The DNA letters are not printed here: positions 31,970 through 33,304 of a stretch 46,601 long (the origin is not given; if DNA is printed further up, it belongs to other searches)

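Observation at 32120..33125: GlnE carries an N-terminal GlnD-like double-ACT module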

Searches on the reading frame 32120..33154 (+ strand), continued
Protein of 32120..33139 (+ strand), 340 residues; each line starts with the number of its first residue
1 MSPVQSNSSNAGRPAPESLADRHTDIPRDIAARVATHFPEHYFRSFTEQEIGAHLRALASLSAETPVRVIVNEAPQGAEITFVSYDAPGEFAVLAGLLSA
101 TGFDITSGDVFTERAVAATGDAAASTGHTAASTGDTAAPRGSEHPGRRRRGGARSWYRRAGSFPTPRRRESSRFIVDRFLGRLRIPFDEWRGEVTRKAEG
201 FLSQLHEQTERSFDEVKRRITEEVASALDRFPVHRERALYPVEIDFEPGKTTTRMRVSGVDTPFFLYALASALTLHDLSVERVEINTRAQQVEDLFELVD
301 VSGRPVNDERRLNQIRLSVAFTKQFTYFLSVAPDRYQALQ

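Call 33: find_related_loci(query=A3, collection=genome_contigs, flank=8000)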
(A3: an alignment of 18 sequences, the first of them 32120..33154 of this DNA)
Query A3 (345 aa) in genome_contigs; peptide patterns used: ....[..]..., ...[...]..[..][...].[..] (x = any residue, [..] = any of these).
400 stretches matched a pattern; 318 encode a relative of the query (tblastn E <= 1e-3); the best 80 are kept; 80 distinct loci.
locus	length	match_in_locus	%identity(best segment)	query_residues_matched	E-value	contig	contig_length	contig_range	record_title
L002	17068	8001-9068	62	1-345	6e-130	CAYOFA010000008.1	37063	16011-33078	MAG TPA_asm: uncultured Spirochaetaceae bacterium isolate SRP332253_co1_294 genome assembly, contig: NODE_1451_length_37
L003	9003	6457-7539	60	13-345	2e-129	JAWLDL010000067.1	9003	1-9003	MAG: Spirochaetia bacterium isolate 20BLK6-1.bin.106 NODE_8907_length_9003_cov_4.427111, whole genome shotgun sequence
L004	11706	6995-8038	63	1-345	1e-136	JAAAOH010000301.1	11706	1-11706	MAG: Spirochaetes bacterium isolate GSL.Bin19 NODE_4282_length_11706_cov_0.513854, whole genome shotgun sequence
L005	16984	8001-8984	60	7-345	3e-121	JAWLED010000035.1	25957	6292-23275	MAG: Spirochaetia bacterium isolate 20BLK6-1.bin.42 NODE_1685_length_25957_cov_19.062224, whole genome shotgun sequence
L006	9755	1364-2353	64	10-345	3e-128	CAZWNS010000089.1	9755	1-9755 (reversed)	MAG TPA_asm: uncultured Spirochaetaceae bacterium isolate SRP252850_co1_384 genome assembly, contig: NODE_13378_length_9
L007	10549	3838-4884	42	2-345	5e-68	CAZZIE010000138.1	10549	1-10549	MAG TPA_asm: uncultured Spirochaetaceae bacterium isolate SRP332253_co1_106 genome assembly, contig: NODE_10589_length_1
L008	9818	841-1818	40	5-345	6e-66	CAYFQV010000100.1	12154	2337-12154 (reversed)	MAG TPA_asm: uncultured Spirochaetaceae bacterium isolate ERP107533_co1_106 genome assembly, contig: NODE_5025_length_12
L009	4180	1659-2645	40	14-345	7e-65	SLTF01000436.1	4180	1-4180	MAG: Spirochaetales bacterium isolate CSSed165cm_90 CSSed16-5cm-116428, whole genome shotgun sequence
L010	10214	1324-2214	42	38-345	3e-64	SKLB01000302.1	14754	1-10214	MAG: Spirochaetales bacterium isolate CSSed162cmA_192 CSSed16-2cmA-11211, whole genome shotgun sequence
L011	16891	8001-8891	40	38-345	3e-64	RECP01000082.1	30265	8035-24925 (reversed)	MAG: Spirochaetaceae bacterium isolate DLM2.Bin48 NODE_1613_length_30265_cov_11.2777, whole genome shotgun sequence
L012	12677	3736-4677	37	13-345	4e-63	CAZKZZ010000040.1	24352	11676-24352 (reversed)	MAG TPA_asm: uncultured Spirochaetales bacterium isolate SRP332253_co1_263 genome assembly, contig: NODE_3125_length_243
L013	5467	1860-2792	37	15-345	9e-63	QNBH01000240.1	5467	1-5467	MAG: Spirochaetes bacterium isolate B32_G16 B32_Guay16_scaffold_16039, whole genome shotgun sequence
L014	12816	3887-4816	38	13-345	4e-62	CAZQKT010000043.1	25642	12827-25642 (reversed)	MAG TPA_asm: uncultured Spirochaetales bacterium isolate binchicken_co8_381 genome assembly, contig: NODE_2771_length_25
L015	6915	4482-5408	38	11-345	7e-62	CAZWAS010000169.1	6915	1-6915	MAG TPA_asm: uncultured Spirochaetales bacterium isolate binchicken_co135_55 genome assembly, contig: NODE_11996_length_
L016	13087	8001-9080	38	1-345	6e-62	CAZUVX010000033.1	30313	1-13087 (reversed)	MAG TPA_asm: uncultured Spirochaetaceae bacterium isolate SRP252850_co1_392 genome assembly, contig: NODE_2549_length_30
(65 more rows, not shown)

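Call 37: fold_search(model_id=the predicted structure, library=pdb)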
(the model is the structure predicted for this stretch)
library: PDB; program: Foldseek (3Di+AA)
matches with E <= 10: 558; with E <= 0.001: 2
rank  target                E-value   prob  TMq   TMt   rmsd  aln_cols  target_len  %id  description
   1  7jsr_A                1.6e-04  1.00  0.26  0.07  20.3       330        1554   11  Crystal structure of the large glutamate dehydrogenase composed of 180 kDa subunits from Mycobacterium smegmatis (released 2021-06-09)
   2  7jsr_B                2.7e-04  1.00  0.26  0.07  19.5       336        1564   11  Crystal structure of the large glutamate dehydrogenase composed of 180 kDa subunits from Mycobacterium smegmatis (released 2021-06-09)
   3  9hv0                  2.6e-03  1.00  0.32  0.11   4.4       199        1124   12  CryoEM map of the large glutamate dehydrogenase composed of 180 kDa subunits from Mycobacterium smegmatis obtained in th (released 2026-01-14)
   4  9hv6                  5.1e-03  1.00  0.31  0.11   4.1       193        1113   11  CryoEM map of the large glutamate dehydrogenase composed of 180 kDa subunits from Mycobacterium smegmatis obtained in th (released 2026-01-14)
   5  9hv5                  9.0e-03  1.00  0.31  0.10   4.2       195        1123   11  CryoEM map of the large glutamate dehydrogenase composed of 180 kDa subunits from Mycobacterium smegmatis obtained in th (released 2026-01-14)
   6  2cve                  4.8e-02  0.23  0.13  0.21  23.5       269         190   13  Crystal structure of a conserved hypothetical protein TT1547 from thermus thermophilus HB8 (released 2005-12-02)
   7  9c7n_D                6.3e-02  1.00  0.19  0.69   3.2        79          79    9  Crystal Structure of the GL3 ACT-like Domain (released 2025-10-08)
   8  9c7n_B                7.7e-02  1.00  0.20  0.70   2.7        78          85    9  Crystal Structure of the GL3 ACT-like Domain (released 2025-10-08)
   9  7dhq_A                9.5e-02  0.41  0.20  0.30  14.1       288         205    6  Structure of Halothiobacillus neapolitanus Microcompartments Protein CsoS1D (released 2021-08-25)
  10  7rcd_A                1.5e-01  0.06  0.12  0.13  21.7       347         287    7  Second stage reengineered variant of I-OnuI targeting human PD1 gene with activity enhancing substitutions (released 2022-06-29)
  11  9c7n_A                1.7e-01  0.96  0.17  0.65   8.5       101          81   10  Crystal Structure of the GL3 ACT-like Domain (released 2025-10-08)
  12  3k5p                  1.7e-01  0.80  0.17  0.15  14.9       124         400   15  Crystal structure of amino acid-binding ACT: D-isomer specific 2-hydroxyacid dehydrogenase catalytic domain from Brucell (released 2009-11-03)
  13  9d2r                  1.7e-01  0.77  0.23  0.42  11.0       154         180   13  Crystal structure of E. coli Threonine dehydratase regulatory domain in complex with isoleucine (released 2025-04-09)
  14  9c7o_A                1.9e-01  0.96  0.18  0.66   3.9        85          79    7  Crystal Structure of the Maize R ACT-like Domain (released 2025-10-08)
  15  8y1j_A                2.1e-01  0.63  0.31  0.22  15.2       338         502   11  Structure of the pyridoxal 5'-phosphate-dependent (PLP) threonine deaminase ilvA1 from Pseudomonas aeruginosa PAO1 (released 2024-05-22)
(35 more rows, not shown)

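Call 38: list_cluster_members(proteins=[P0225, P0257, P0263, P0261, P0264, P0222, P0214, P0258, P0237, P0002])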
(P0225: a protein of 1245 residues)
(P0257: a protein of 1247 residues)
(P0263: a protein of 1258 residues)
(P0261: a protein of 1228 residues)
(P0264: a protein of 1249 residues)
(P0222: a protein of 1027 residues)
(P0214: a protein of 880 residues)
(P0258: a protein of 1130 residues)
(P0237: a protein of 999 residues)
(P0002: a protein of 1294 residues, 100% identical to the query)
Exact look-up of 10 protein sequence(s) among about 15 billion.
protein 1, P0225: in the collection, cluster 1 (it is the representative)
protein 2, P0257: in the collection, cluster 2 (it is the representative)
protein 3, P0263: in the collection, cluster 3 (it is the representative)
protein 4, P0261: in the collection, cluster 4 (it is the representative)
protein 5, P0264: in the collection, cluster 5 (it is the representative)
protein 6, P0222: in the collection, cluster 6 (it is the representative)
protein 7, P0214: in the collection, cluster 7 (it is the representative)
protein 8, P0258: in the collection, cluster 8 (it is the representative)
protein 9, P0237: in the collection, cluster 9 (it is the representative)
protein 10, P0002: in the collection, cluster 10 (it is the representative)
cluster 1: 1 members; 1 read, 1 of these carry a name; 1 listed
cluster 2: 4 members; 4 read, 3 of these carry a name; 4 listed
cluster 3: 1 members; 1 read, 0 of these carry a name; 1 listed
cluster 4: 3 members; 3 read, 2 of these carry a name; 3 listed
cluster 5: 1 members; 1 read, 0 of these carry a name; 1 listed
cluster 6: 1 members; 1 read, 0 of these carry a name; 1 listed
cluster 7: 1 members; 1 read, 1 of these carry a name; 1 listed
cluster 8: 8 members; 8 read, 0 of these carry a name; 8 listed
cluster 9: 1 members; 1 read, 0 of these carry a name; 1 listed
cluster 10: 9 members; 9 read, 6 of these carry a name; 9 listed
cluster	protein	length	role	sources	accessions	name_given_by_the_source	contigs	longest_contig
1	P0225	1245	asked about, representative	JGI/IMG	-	glutamate-ammonia-ligase adenylyltransferase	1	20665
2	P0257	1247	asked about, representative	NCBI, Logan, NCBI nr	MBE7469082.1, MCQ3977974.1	MAG: glutamine synthetase adenylyltransferase [Anaerolineae bacterium] | ACT domain-containing protein [Anaerolineales bacterium]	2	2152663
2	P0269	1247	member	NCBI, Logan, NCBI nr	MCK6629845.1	MAG: ACT domain-containing protein [Anaerolineae bacterium] | ACT domain-containing protein [Anaerolineae bacterium]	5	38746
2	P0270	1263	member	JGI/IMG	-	glutamate-ammonia-ligase adenylyltransferase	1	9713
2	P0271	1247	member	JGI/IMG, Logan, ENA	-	-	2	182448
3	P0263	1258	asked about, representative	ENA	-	-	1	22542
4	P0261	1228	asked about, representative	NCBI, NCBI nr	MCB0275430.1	MAG: glutamine synthetase adenylyltransferase [Calditrichaeota bacterium] | glutamine synthetase adenylyltransferase [Calditrichota bacterium]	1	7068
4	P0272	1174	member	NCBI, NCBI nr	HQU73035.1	MAG TPA: glutamine synthetase adenylyltransferase, partial [Calditrichia bacterium] | glutamine synthetase adenylyltransferase [Calditrichia bacterium]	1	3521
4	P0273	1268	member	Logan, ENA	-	-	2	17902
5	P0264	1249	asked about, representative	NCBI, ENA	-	-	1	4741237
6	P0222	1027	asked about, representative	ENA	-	-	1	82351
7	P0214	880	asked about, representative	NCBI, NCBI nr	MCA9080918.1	MAG: glutamine synthetase adenylyltransferase, partial [Planctomycetaceae bacterium] | glutamine synthetase adenylyltransferase [Planctomycetaceae bacterium]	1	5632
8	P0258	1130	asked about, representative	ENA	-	-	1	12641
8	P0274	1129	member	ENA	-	-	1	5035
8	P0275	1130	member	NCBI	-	-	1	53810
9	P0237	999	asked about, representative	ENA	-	-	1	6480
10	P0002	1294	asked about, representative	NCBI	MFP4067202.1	MAG: glutamate-ammonia-ligase adenylyltransferase [Spirochaetaceae bacterium]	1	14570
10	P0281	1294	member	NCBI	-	-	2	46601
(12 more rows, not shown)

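Call 50: find_encoding_contigs(protein=P0170, flank=8000, max_places=2)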
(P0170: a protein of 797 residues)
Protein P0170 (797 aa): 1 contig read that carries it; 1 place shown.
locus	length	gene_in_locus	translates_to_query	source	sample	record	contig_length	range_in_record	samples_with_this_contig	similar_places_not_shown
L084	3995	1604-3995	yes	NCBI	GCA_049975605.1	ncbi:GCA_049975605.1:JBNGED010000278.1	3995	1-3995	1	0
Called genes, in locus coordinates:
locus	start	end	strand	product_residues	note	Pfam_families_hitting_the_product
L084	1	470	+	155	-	PF12801:Fer4_5 (weak), PF00037:Fer4 (faint), PF12837:Fer4_6 (faint), PF12838:Fer4_7 (faint), PF13237:Fer4_10 (weak), PF13187:Fer4_9 (weak)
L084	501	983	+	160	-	PF12802:MarR_2, PF01047:MarR, PF13412:HTH_24 (weak), PF13463:HTH_27, PF13601:HTH_34 (weak)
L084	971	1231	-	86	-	PF01161:PBP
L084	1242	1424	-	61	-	PF01161:PBP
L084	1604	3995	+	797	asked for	PF03710:GlnE, PF08335:GlnD_UR_UTase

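Call 51: find_encoding_contigs(protein=P0141, flank=8000, max_places=2)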
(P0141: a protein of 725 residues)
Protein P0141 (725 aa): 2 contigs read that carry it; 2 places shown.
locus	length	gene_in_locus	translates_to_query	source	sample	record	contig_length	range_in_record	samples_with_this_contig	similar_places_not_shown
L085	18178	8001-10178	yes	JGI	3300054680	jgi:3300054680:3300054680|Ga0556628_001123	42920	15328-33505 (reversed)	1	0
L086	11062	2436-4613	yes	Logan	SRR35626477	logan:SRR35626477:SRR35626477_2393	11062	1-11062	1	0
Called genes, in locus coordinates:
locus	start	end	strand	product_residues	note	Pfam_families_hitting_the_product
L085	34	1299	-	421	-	PF02515:CoA_transf_3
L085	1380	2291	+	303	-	PF01379:Porphobil_deam, PF03900:Porphobil_deamC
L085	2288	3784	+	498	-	PF00590:TP_methylase, PF02602:HEM4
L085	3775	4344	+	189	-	PF07879:PHB_acc_N, PF05597:Phasin (faint)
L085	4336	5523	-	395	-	PF13191:AAA_16 (faint), PF05673:DUF815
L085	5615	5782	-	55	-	-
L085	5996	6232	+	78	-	-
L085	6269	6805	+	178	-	-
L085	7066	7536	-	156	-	PF03449:GreA_GreB_N, PF01272:GreA_GreB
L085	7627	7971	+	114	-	PF01329:Pterin_4a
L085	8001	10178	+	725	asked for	PF03710:GlnE, PF08335:GlnD_UR_UTase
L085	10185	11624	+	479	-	PF01266:DAO, PF01494:FAD_binding_3 (weak), PF01946:Thi4 (weak), PF12831:FAD_oxidored (weak), PF13450:NAD_binding_8, PF01593:Amino_oxidase (faint)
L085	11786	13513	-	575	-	PF02129:Peptidase_S15, PF08530:PepX_C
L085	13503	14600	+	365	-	PF02423:OCD_Mu_crystall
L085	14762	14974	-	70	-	-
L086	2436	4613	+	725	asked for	PF03710:GlnE, PF08335:GlnD_UR_UTase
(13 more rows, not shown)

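Call 52: find_encoding_contigs(protein=P0253, flank=8000, max_places=2)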
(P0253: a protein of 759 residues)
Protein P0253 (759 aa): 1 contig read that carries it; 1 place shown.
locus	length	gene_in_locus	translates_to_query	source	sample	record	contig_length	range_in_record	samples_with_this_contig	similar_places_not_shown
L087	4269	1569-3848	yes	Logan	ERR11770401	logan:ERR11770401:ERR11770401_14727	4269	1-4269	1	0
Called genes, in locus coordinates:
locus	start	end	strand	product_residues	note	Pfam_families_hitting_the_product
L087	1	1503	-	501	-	?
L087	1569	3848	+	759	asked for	PF24931:ACT_ACR9_3rd (weak), PF03710:GlnE, PF08335:GlnD_UR_UTase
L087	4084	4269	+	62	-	?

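Call 80: find_encoding_contigs(protein=P0264, flank=8000, max_places=1)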
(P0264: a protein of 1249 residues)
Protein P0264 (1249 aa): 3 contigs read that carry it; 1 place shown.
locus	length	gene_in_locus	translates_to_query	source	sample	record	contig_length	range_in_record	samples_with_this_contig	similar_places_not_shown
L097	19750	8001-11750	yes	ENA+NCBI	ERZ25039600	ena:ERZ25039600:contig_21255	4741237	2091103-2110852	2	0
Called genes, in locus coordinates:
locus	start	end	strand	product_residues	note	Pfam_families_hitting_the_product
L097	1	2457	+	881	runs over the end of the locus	PF13298:LigD_N, PF01068:DNA_ligase_A_M, PF04679:DNA_ligase_A_C, PF21686:LigD_Prim-Pol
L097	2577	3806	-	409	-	PF07690:MFS_1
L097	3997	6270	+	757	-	PF07676:PD40 (faint), PF26550:Tricorn_2nd (faint), PF23381:Beta-prop_IFT122_1st (faint), PF00930:DPPIV_N, PF26549:Tricorn_N (weak), PF02129:Peptidase_S15 (weak), PF00326:Peptidase_S9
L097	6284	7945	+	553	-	PF05960:DUF885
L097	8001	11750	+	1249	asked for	PF03710:GlnE, PF03445:DUF294 (faint), PF08335:GlnD_UR_UTase, PF10335:DUF294_C (faint), PF01842:ACT (weak), PF24931:ACT_ACR9_3rd (weak), PF03710:GlnE, PF08335:GlnD_UR_UTase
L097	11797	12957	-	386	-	PF01590:GAF, PF13185:GAF_2, PF13492:GAF_3 (weak), PF00990:GGDEF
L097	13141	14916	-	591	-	PF01019:G_glu_transpept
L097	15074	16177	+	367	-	PF04107:GCS2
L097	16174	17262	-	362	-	PF04892:VanZ-LLP1 (weak)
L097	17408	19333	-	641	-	PF17152:CHASE8, PF00672:HAMP, PF00512:HisKA, PF02518:HATPase_c, PF00072:Response_reg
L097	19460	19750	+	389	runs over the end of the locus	PF26549:Tricorn_N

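Call 87: search_protein_families(library=pfam, alignment_id=A3, max_evalue=0.01)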
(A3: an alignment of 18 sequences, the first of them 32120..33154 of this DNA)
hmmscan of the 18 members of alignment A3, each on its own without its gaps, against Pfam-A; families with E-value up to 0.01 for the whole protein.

A. member 1, window:32120-33154:+ (345 aa): 0 families

B. families by the number of members that match (of 18 scanned): 3 families
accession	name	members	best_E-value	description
PF01842.31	ACT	11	1.2e-06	ACT domain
PF13291.12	ACT_4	5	0.0014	ACT domain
PF22629.2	ACT_AHAS_ss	1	0.0015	AHAS small subunit-like ACT domain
